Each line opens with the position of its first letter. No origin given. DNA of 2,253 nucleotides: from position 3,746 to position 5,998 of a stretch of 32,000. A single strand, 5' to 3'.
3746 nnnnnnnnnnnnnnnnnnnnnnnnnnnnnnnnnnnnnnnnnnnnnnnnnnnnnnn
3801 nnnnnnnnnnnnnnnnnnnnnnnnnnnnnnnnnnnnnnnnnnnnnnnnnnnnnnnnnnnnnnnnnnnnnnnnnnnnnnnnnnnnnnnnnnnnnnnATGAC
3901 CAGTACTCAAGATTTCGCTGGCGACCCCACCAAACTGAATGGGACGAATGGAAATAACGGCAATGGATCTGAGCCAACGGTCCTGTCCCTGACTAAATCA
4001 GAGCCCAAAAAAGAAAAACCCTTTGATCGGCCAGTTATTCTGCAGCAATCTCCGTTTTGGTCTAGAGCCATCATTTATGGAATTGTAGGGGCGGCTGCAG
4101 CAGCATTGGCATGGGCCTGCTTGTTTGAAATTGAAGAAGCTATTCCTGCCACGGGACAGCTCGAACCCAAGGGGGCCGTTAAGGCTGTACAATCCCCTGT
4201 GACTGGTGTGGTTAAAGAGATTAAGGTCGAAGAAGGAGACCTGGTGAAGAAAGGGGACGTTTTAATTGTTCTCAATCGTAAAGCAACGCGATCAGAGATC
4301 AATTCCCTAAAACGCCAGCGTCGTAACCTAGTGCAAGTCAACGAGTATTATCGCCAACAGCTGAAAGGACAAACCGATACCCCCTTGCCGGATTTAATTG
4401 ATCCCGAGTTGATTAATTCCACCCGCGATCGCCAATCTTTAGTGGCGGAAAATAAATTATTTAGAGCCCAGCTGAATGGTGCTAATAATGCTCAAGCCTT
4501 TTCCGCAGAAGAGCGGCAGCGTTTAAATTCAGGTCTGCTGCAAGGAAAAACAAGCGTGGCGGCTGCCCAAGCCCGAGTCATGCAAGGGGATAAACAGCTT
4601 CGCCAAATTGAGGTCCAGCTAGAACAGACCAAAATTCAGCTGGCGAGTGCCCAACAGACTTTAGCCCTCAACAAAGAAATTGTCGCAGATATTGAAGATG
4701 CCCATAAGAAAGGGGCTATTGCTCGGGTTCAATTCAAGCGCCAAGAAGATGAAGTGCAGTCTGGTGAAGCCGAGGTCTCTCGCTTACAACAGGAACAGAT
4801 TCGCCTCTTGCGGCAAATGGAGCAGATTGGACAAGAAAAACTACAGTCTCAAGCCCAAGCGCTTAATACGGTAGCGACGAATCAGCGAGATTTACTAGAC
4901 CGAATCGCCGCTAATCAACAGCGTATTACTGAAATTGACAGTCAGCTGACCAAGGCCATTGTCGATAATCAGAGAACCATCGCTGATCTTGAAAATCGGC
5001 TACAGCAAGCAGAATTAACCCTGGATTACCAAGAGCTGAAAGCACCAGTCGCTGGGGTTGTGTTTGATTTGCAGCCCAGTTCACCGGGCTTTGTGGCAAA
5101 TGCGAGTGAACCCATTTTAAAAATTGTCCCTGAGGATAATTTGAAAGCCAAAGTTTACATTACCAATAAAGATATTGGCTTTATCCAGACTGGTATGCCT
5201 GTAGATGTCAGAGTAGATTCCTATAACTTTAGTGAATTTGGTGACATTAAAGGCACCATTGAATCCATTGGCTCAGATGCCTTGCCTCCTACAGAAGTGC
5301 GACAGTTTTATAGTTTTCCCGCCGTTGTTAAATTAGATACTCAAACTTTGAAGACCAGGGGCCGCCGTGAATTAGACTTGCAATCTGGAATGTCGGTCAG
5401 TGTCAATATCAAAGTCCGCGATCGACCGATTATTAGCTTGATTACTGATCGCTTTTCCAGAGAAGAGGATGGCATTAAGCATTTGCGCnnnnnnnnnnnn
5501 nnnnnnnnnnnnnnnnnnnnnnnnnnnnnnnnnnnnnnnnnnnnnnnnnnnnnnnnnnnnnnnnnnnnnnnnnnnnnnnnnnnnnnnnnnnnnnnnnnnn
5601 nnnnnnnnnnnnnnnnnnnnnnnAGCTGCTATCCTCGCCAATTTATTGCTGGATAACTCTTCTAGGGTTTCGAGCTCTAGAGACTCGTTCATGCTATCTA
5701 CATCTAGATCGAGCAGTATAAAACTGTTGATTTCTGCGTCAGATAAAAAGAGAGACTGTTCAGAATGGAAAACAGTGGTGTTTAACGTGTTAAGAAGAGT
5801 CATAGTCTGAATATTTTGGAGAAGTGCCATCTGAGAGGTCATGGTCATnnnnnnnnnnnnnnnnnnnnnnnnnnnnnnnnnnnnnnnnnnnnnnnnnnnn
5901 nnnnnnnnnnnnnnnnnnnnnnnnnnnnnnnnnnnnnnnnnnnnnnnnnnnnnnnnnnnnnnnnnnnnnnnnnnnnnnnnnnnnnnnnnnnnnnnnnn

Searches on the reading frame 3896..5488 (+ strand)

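Call 12: search_protein_families(library=pfam, proteins=[window:3896-5488:+], max_evalue=0.0001)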
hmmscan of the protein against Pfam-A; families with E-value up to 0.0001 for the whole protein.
window:3896-5488:+ (531 aa): 4 families
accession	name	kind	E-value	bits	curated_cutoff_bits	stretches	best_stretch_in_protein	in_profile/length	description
PF13437.12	HlyD_3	-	4.8e-24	85.6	22.2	1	381-487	2-98/106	HlyD family secretion protein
PF13533.13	Biotin_lipoyl_2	-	7.1e-09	35.7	29.8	1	98-127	3-32/32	Biotin-lipoyl like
PF16576.10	HlyD_D23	-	1.1e-07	31.8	30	0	256-459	12-185/214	Barrel-sandwich domain of CusB or HlyD membrane-fusion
PF00364.28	Biotin_lipoyl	-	6.3e-05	23.2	22.1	1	97-126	44-73/73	Biotin-requiring enzyme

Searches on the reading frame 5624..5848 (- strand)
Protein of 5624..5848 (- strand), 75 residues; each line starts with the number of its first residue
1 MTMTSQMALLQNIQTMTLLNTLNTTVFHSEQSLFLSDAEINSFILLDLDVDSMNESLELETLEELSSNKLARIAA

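Call 76: search_protein_families(library=pfam, proteins=[window:5624-5848:-], max_evalue=0.001)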
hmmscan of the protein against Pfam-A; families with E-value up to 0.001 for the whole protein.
window:5624-5848:- (75 aa): 0 families
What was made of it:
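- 5621..5848 (-): 75-aa acidic ORF driven by promoter B, followed by an intrinsic terminator (5540..5573). No Pfam match (call 76).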
